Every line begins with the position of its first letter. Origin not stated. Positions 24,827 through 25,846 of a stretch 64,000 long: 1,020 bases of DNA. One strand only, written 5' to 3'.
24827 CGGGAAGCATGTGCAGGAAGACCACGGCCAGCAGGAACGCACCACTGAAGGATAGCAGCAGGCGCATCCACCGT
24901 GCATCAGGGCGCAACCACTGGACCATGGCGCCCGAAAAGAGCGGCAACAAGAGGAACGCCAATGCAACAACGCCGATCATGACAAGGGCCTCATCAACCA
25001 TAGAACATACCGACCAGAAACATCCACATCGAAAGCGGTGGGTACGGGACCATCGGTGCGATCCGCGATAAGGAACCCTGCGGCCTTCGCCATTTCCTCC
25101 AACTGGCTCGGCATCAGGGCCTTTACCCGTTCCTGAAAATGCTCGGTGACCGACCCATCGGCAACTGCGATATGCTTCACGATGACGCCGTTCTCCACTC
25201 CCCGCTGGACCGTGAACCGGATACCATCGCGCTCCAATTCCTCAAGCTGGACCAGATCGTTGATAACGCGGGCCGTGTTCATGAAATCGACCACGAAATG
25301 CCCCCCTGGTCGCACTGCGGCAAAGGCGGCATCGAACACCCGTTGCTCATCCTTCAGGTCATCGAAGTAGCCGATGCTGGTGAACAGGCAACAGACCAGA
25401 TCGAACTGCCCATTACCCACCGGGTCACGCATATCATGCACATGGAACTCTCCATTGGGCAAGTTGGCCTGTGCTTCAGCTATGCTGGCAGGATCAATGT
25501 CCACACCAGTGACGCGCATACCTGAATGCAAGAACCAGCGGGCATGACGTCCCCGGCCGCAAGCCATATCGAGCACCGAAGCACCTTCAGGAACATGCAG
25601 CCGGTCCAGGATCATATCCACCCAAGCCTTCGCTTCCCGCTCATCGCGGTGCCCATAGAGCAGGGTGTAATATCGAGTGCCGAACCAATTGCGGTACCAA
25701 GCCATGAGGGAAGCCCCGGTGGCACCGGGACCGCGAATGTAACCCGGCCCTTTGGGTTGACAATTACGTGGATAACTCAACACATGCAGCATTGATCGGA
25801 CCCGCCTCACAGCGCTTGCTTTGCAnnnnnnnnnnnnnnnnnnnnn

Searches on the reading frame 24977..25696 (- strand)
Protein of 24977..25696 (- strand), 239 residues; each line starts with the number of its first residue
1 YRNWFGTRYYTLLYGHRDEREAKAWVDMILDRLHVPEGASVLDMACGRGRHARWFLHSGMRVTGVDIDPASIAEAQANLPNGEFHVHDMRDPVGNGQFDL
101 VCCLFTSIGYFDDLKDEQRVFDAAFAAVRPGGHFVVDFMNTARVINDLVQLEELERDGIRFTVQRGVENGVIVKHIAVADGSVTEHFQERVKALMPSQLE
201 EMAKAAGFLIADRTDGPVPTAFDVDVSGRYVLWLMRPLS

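Call 38: search_protein_families(library=pfam, proteins=[window:24977-25696:-], max_evalue=0.001)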
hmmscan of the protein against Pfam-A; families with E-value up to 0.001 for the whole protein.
window:24977-25696:- (239 aa): 12 families
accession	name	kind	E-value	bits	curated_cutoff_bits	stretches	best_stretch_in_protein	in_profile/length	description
PF13649.12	Methyltransf_25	-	2.8e-17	63.6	27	1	41-132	1-97/97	Methyltransferase domain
PF08241.18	Methyltransf_11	-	2.2e-15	57.5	21.2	1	42-136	1-95/95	Methyltransferase domain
PF13489.12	Methyltransf_23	-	2.3e-13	50.7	27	1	14-153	1-124/164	Methyltransferase domain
PF13847.12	Methyltransf_31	-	7.1e-11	42.4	27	1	38-148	4-122/145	Methyltransferase domain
PF08242.18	Methyltransf_12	-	3.8e-10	40.8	30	1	42-134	1-98/98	Methyltransferase domain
PF05724.17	TPMT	-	1.2e-05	25.6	26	1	22-125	22-126/218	Thiopurine S-methyltransferase (TPMT)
PF01728.25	FtsJ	-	1.7e-05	25.2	24.1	1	29-151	12-151/181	FtsJ-like methyltransferase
PF02353.26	CMAS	-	3.3e-05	23.8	27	1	24-140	49-168/273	Mycolic acid cyclopropane synthetase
PF05175.20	MTS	-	4e-05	23.8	23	1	28-103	22-104/170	Methyltransferase small domain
PF01209.24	Ubie_methyltran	-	4.4e-05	23.4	20.1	1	23-147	33-160/233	ubiE/COQ5 methyltransferase family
PF03291.22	mRNA_G-N7_MeTrfase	-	0.00028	20.5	26.6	0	39-77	63-102/315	mRNA (guanine-N(7))-methyltransferase domain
PF01795.25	Methyltransf_5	-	0.00075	19.5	27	0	27-81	10-66/309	MraW methylase family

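Call 91: search_protein_families(library=ncbifam, proteins=[window:24980-25696:-], max_evalue=0.001)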
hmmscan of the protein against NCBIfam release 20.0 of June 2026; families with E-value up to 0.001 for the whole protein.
window:24980-25696:- (239 aa): 26 families (the best 25 are shown)
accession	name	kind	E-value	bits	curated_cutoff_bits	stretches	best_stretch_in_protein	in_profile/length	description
NF041820.1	daptide_MTase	equivalog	3.7e-16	59.3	175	1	28-216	28-230/243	daptide-type RiPP biosynthesis methyltransferase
NF045667.1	MTase_DVU1556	equivalog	2e-11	43.7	155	1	27-210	12-162/213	DVU_1556 family methyltransferase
TIGR02021.1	BchM-ChlM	equivalog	3.3e-09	36.5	158.9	1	26-112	41-133/218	magnesium protoporphyrin IX methyltransferase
NF043040.1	corrin_prot_MT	hypoth_equivalog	9.3e-09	35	180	1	33-136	38-147/216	corrinoid protein-associated methyltransferase CpaM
NF008405.0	PRK11207.1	equivalog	6.1e-08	32.4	218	1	29-141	22-138/198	tellurite resistance methyltransferase TehB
NF007610.0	PRK10258.1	equivalog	8.8e-07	28.5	342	1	26-136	31-138/251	malonyl-ACP O-methyltransferase BioC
TIGR01934.1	MenG_MenH_UbiE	subfamily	1.2e-06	28.1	158.35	1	23-141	25-147/223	ubiquinone/menaquinone biosynthesis methyltransferase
NF051855.1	GlySarMtaseBact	equivalog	1.6e-06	28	350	1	20-147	36-169/259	glycine/sarcosine N-methyltransferase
NF008686.0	PRK11705.1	equivalog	2.4e-06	26.9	400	1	23-137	153-266/383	cyclopropane fatty acyl phospholipid synthase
NF002463.0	PRK01683.1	equivalog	2.8e-06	27.1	297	1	22-137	17-129/258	trans-aconitate 2-methyltransferase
NF041537.1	ArsM_AhpD_UU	exception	1.1e-05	24.4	510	1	35-139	74-183/345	arsenite methyltransferase/AhpD domain selenoprotein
NF008992.0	PRK12335.1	equivalog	1.5e-05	24.3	303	1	31-102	116-191/289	SAM-dependent methyltransferase TehB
NF045825.1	FAmtase_mtf2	equivalog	2.6e-05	23.6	400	1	37-172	58-192/248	fatty-acid O-methyltransferase Mtf2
NF001241.0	PRK00216.1-2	equivalog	3.8e-05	23.4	327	1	22-138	36-150/231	demethylmenaquinone methyltransferase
NF045823.1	PthPhpthDimycoMt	equivalog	4.1e-05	22.9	300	1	38-205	67-232/256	phthiotriol/phenolphthiotriol dimycocerosates methyltransferase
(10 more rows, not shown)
